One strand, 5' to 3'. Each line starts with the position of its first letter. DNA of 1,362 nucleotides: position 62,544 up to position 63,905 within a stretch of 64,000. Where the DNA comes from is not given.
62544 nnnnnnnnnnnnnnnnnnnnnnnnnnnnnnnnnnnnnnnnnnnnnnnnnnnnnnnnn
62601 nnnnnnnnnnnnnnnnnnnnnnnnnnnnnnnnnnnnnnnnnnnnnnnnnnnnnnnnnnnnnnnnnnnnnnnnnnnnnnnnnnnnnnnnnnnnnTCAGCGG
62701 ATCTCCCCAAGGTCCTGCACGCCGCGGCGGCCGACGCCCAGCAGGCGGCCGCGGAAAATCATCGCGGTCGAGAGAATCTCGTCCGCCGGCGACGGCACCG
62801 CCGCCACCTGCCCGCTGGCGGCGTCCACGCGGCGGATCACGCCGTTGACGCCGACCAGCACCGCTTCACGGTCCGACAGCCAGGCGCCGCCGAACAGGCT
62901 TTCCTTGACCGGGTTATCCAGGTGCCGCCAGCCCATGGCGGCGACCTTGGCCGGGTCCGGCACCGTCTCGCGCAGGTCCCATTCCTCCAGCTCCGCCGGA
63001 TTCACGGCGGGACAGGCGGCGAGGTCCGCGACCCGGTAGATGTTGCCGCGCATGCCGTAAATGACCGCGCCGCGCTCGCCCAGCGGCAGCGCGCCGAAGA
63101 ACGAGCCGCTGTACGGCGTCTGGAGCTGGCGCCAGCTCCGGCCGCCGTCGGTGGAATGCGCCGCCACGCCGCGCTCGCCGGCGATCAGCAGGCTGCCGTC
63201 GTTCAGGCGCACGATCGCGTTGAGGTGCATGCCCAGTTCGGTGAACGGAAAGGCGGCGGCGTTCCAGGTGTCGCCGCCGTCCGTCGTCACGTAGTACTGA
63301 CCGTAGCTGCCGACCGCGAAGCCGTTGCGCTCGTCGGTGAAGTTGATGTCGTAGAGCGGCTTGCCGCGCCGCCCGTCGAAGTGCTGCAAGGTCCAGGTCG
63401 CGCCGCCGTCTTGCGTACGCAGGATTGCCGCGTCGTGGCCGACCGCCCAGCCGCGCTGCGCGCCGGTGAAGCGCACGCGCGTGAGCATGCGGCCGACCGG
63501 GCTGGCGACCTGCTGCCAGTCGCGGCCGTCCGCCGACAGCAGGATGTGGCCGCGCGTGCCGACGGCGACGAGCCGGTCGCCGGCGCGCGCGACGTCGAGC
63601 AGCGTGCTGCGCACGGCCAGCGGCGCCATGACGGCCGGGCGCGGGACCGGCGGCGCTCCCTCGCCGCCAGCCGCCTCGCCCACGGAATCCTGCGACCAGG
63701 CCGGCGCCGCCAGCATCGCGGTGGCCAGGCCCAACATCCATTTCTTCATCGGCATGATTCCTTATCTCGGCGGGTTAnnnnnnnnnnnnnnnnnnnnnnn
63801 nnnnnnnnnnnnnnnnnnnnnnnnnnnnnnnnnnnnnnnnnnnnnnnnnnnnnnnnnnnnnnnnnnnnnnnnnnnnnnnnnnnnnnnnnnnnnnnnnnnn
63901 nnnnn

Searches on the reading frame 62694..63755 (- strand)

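Call 47: search_protein_families(library=pfam, proteins=[window:62694-63755:-], max_evalue=0.0001)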
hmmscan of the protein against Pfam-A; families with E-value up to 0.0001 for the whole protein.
window:62694-63755:- (353 aa): 3 families
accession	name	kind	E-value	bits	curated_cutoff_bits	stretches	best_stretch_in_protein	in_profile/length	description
PF14870.12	PSII_BNR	-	6.4e-23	81.9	27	2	134-245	20-133/303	Photosynthesis system II assembly factor YCF48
PF15902.12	Sortilin-Vps10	-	1.3e-07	31.2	33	1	111-220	3-121/446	Sortilin, neurotensin receptor 3,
PF02012.26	BNR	-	9.9e-07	28.3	27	0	155-165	1-11/12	BNR/Asp-box repeat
